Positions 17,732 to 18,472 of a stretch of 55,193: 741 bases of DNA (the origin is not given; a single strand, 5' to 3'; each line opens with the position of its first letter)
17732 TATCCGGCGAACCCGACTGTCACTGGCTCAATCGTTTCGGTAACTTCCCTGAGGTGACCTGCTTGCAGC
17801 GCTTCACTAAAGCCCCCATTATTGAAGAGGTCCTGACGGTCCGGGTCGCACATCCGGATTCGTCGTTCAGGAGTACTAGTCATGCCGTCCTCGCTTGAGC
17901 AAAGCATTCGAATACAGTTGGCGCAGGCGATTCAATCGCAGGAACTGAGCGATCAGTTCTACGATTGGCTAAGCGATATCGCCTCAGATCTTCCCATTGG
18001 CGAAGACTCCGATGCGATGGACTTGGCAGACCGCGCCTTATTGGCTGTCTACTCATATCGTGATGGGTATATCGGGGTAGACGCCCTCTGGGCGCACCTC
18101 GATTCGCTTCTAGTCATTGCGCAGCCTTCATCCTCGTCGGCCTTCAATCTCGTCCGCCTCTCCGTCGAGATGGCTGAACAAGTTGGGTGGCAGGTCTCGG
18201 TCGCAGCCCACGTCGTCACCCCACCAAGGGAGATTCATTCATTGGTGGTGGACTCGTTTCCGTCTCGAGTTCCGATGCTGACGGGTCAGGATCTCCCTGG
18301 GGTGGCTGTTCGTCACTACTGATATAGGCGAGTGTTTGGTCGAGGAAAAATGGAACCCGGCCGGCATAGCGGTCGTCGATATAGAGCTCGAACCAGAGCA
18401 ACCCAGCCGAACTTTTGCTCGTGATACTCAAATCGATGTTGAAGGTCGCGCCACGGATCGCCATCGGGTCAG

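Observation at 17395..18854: Antisense-embedded gene triad with overlapping start codons: candidate novel toxin/immunity or abortive-infection unit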

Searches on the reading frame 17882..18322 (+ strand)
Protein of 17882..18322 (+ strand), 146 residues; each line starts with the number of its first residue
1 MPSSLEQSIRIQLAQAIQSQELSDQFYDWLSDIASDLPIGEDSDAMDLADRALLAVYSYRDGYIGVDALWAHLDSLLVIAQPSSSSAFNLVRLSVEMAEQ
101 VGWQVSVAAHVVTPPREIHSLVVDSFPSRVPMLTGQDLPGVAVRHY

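Call 5: search_protein_families(library=pfam, proteins=[window:17882-18322:+], max_evalue=0.1)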
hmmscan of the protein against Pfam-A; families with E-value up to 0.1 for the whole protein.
window:17882-18322:+ (146 aa): 0 families

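Call 6: search_protein_families(library=phrogs, proteins=[window:17882-18322:+], max_evalue=0.1)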
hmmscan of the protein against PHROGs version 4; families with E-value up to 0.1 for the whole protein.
window:17882-18322:+ (146 aa): 0 families

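Call 7: find_homologous_proteins(query=window:17882-18319:+, max_evalue=0.01)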
Query window:17882-18319:+ (146 aa): 1 proteins with E <= 0.01 among 46 candidates.
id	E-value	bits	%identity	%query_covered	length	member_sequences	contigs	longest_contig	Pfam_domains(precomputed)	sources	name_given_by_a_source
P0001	3.1e-87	308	100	100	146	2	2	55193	-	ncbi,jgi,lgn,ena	-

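Call 11: find_encoding_contigs(protein=P0001, flank=10000, max_places=6)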
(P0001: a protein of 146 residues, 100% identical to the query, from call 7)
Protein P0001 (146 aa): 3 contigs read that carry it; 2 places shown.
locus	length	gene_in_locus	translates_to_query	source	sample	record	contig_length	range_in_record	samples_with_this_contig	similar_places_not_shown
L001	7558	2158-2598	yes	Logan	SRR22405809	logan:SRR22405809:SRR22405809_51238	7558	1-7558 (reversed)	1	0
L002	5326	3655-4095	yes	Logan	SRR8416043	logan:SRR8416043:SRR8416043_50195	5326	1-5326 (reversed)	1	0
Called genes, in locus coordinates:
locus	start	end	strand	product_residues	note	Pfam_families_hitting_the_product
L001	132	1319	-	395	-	PF00589:Phage_integrase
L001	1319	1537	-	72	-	-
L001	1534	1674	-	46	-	-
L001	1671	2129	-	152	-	-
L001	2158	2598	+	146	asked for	-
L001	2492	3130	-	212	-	-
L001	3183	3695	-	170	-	-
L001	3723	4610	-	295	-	PF13473:Cupredoxin_1 (weak), PF00127:Copper-bind, PF06525:SoxE (weak)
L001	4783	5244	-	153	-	PF06114:Peptidase_M78 (weak)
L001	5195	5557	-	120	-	-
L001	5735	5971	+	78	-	-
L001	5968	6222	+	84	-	PF12728:HTH_17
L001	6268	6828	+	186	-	PF01381:HTH_3 (weak)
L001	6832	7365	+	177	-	PF13392:HNH_3 (weak), PF00847:AP2 (weak)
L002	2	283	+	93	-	?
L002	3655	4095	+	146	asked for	-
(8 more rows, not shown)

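Call 14: search_protein_families(library=padloc, proteins=[window:17882-18322:+], max_evalue=1)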
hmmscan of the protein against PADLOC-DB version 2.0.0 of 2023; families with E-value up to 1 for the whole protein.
window:17882-18322:+ (146 aa): 0 families

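Call 15: search_protein_families(library=ncbifam, proteins=[window:17882-18322:+], max_evalue=1)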
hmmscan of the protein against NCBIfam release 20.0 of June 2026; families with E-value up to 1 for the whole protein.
window:17882-18322:+ (146 aa): 1 family
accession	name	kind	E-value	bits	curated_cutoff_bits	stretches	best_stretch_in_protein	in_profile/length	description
NF042950.1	3PPDhyd_Dh_HcaB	equivalog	0.15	11.4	450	1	19-90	43-111/269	3-phenylpropionate-dihydrodiol/cinnamic acid-dihydrodiol dehydrogenase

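Call 21: search_dna_similar(query=window:17882-18319:+, collection=phages, mode=protein, max_evalue=1, max_rows=15)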
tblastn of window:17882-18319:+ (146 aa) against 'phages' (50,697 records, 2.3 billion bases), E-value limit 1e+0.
No match.

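Call 24: find_related_loci(query=window:17882-18319:+, collection=viral_contigs, flank=6000)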
Query window:17882-18319:+ (146 aa) in viral_contigs; peptide patterns used: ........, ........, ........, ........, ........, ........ (x = any residue, [..] = any of these).
23 stretches matched a pattern, but none encodes a relative of the query by tblastn (E <= 1e-3).

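Call 29: search_solved_structures(query=window:17882-18319:+, max_evalue=10)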
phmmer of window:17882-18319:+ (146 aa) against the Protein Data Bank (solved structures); distinct sequences matched with E-value up to 10: 5.
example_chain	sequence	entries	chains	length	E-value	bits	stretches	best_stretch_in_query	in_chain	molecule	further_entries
5lji_A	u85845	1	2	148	0.66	13.3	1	18-65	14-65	Flavodoxin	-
5ljl_A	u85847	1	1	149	0.66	13.3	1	18-65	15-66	Flavodoxin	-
2xhe_A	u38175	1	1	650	1.1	12.6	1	85-134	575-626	UNC18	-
4wsz_A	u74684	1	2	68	1.2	12.4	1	6-62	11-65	Response regulator receiver domain protein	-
9l5v_g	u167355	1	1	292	1.5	12.2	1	42-105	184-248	Psb-gama_linker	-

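Call 36: search_dna_similar(query=window:17882-18319:+, collection=plasmids, mode=protein, max_evalue=1, max_rows=10)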
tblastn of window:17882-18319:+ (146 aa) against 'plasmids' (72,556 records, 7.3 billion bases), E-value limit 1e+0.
Records with a match: 2; places in all: 2; records where one place covers at least 80% of the query: 0.
Best place of each record, by identity: <60% 2.
By first word of the organism name: Thermus 2.
By predicted mobility (MOB-suite, as given by PLSDB): non-mobilizable 2.
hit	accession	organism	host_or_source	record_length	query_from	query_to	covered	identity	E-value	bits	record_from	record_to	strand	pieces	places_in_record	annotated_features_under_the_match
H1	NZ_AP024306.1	Thermus thermophilus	-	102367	82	146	45%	32.3%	8e-1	37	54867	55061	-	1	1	cas3u: type I-U CRISPR-associated helicase/endonuclease Cas3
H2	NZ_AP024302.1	Thermus thermophilus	-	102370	82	146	45%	32.3%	8e-1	37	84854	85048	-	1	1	cas3u: type I-U CRISPR-associated helicase/endonuclease Cas3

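Call 42: predict_structure(protein=window:17882-18319:+)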
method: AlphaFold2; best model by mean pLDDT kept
length: 146 residues; sequences in the alignment: 1
mean_pLDDT: 61.2   pTM: 0.51
mean pLDDT of the five models: 61.2, 60.8, 58.0, 49.0, 43.2
residues with pLDDT >= 90: 1; 70-90: 67; 50-70: 18; < 50: 60
segments of 3 or more residues with pLDDT < 50: 81-90, 102-146
pLDDT, mean of each block of 10 residues (from residue 1): 71 85 87 74 76 84 80 72 43 52 43 33 39 35 32
secondary structure, 60 per line:
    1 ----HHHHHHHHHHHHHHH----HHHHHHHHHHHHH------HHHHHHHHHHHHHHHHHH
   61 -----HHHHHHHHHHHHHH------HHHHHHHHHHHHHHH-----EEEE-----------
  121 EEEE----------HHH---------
elements in order: H5-19 H24-36 H43-60 H66-79 H86-100 E106-109 E121-124

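Call 46: fold_search(model_id=the predicted structure, library=pdb)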
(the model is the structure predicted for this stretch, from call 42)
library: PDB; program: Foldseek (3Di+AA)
matches with E <= 10: 115; with E <= 0.001: 0
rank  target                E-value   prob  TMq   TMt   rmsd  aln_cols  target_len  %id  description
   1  8hdu_D                1.3e+00  0.23  0.28  0.27   9.4       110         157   15  De novo design cavitated protein without predefined topology (released 2023-01-18)
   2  8hdu_B                1.4e+00  0.21  0.28  0.26   9.4       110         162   15  De novo design cavitated protein without predefined topology (released 2023-01-18)
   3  7tib_B                1.9e+00  0.23  0.28  0.16   5.8        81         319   18  Structure of the yeast clamp loader (Replication Factor C RFC) bound to the open sliding clamp (Proliferating Cell Nuc (released 2022-02-16)
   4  7sqc_2P               2.2e+00  0.18  0.28  0.23   7.6        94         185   12  Ciliary C1 central pair apparatus isolated from Chlamydomonas reinhardtii (released 2022-04-13)
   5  9k8b                  2.6e+00  0.38  0.39  0.28  10.4       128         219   13  Cryo-EM structure of monomer of designed zinc-induced tetrahedron Cage-t32-Zn1-HEHE-34 (released 2025-10-29)
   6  7te2                  2.9e+00  0.12  0.23  0.18  10.7        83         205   20  Crystal Structure of AerR from Rhodobacter capsulatus at 2.25 A. (released 2022-08-31)
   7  2jbw_B                3.2e+00  0.06  0.23  0.12  10.5       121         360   13  Crystal Structure of the 2,6-dihydroxy-pseudo-oxynicotine Hydrolase. (released 2007-01-04)
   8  3d3c_A                3.4e+00  0.11  0.24  0.25  10.6       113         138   12  Structural and functional analysis of the E. coli NusB-S10 transcription antitermination complex. (released 2009-01-13)
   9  7bqq_MODEL_1_A        3.4e+00  0.07  0.23  0.25  16.1       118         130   15  Solution NMR structure of fold-Z Gogy; de novo designed protein with an asymmetric all-alpha topology (released 2021-04-07)
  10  7dmf                  3.5e+00  0.08  0.26  0.22  14.0       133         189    9  A de novo protein that rigidly extends the structure of tVHS-like domain in tepsin with a new designed domain (released 2021-12-08)
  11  9ihh_A                3.7e+00  0.08  0.24  0.36  18.3       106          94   15  Ex vivo spore-silk A-ENA fibers (released 2026-03-04)
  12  4oyd_B                3.7e+00  0.06  0.19  0.23  17.1       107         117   12  Crystal structure of a computationally designed inhibitor of an Epstein-Barr viral Bcl-2 protein (released 2014-07-09)
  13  6hlm_B                4.0e+00  0.11  0.27  0.12   9.6        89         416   15  Variant G129D of NuoEF from Aquifex aeolicus bound to NAD+ (released 2019-06-26)
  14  3dd9_H                4.0e+00  0.08  0.23  0.27  12.9       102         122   13  Structure of DocH66Y dimer (released 2009-06-09)
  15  6pvq_A                4.0e+00  0.06  0.22  0.07  15.3       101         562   18  Cryo-EM structure of mouse TRPV3-Y564A in intermediate state at 37 degrees Celsius (released 2019-10-23)
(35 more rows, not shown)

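Call 71: find_related_loci(query=A2, collection=metagenome_contigs, flank=6000)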
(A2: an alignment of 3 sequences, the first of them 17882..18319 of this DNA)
Query A2 (146 aa) in metagenome_contigs; peptide patterns used: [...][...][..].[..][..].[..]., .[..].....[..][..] (x = any residue, [..] = any of these).
209 stretches matched a pattern, but none encodes a relative of the query by tblastn (E <= 1e-3).

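Call 72: find_related_loci(query=A2, collection=viral_contigs, flank=6000)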
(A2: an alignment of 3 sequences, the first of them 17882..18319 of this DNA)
Query A2 (146 aa) in viral_contigs; peptide patterns used: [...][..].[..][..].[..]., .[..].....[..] (x = any residue, [..] = any of these).
46 stretches matched a pattern, but none encodes a relative of the query by tblastn (E <= 1e-3).

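Call 83: search_solved_structures(query=A5, max_evalue=10)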
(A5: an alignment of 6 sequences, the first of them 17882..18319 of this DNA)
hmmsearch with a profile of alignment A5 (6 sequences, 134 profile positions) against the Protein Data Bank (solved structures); distinct sequences matched with E-value up to 10: 7.
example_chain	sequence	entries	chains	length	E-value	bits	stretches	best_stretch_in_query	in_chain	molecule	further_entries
10jx_A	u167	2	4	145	0.041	17.2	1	4-83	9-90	Multi-sensor signal transduction histidine kinase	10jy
2e6w_A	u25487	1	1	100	0.22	14.8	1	59-79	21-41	Calsenilin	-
9q73_A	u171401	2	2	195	1.3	12.4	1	57-89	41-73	Eukaryotic translation initiation factor 4E type 5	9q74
9q72_A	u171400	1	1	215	1.5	12.1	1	57-89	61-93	Eukaryotic translation initiation factor 4E type 5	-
9syu_E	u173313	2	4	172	1.7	12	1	43-76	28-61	Myosin regulatory light polypeptide 9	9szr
7udt_G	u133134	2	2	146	1.9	11.8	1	51-76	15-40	regulatory light chain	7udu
9z3z_D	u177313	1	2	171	1.9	11.8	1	43-76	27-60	Myosin regulatory light chain 12B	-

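Call 99: fold_search(model_id=the predicted structure, library=viral)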
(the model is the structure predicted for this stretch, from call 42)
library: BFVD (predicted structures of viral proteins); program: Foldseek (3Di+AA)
matches with E <= 10: 253; with E <= 0.001: 0
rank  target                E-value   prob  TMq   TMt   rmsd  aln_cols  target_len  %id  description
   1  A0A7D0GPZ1            2.3e-01  0.21  0.22  0.18  12.7       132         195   10  (no name in the UniProt tables at hand)
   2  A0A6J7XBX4            3.8e-01  0.33  0.23  0.18  10.8       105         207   11  RNA polymerase sigma factor [uncultured Caudovirales phage]
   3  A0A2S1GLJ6            5.5e-01  0.30  0.29  0.23   9.0       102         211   16  (no name in the UniProt tables at hand)
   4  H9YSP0                6.1e-01  0.44  0.28  0.15  13.0        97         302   18  (no name in the UniProt tables at hand)
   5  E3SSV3                8.0e-01  0.41  0.34  0.34  17.1       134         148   11  Uncharacterized protein [Prochlorococcus phage P-HM2]
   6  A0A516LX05            8.0e-01  0.15  0.24  0.09  14.9       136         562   15  (no name in the UniProt tables at hand)
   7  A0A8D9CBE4            9.0e-01  0.11  0.22  0.25  12.3       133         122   11  Gp112 [uncultured marine phage]
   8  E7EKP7                1.0e+00  0.63  0.42  0.48   5.9       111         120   19  Uncharacterized protein eiAUOrf8 [Edwardsiella phage eiAU]
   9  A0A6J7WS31            1.0e+00  0.13  0.21  0.24  18.1       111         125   14  Uncharacterized protein [uncultured Caudovirales phage]
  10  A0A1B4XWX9            1.1e+00  0.15  0.23  0.27  10.6       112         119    7  Uncharacterized protein [Tenacibaculum phage pT24]
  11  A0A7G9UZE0            1.2e+00  0.25  0.26  0.24  10.2        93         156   15  MazG-like nucleotide pyrophosphohydrolase [Gordonia Phage Sephiroth]
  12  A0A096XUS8            1.2e+00  0.09  0.20  0.23  13.5       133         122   17  (no name in the UniProt tables at hand)
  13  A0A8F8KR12            1.2e+00  0.09  0.24  0.14  13.3       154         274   14  Putative RING-H2 finger protein [Clandestinovirus]
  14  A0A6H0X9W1            1.3e+00  0.18  0.26  0.36   9.0        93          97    9  Uncharacterized protein [Vibrio phage V09]
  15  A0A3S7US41            1.3e+00  0.08  0.18  0.21  14.4       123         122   15  (no name in the UniProt tables at hand)
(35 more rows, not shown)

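Call 107: list_cluster_members(proteins=[P0001, P0002, P0003])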
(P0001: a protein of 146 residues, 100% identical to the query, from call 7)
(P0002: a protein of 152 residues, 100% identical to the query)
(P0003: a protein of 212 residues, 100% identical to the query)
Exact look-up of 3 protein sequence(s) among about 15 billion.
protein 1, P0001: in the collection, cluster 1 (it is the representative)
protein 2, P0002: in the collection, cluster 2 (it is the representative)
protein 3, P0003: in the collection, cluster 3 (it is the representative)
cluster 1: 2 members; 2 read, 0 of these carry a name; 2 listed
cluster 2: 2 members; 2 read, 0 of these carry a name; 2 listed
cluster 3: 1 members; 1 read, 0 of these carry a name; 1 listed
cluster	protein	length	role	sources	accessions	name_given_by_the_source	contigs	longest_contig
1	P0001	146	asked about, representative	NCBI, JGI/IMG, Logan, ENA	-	-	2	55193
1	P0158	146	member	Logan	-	-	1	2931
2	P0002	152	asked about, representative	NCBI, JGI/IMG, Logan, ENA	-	-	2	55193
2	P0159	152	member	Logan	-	-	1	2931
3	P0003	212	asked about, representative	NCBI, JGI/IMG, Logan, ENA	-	-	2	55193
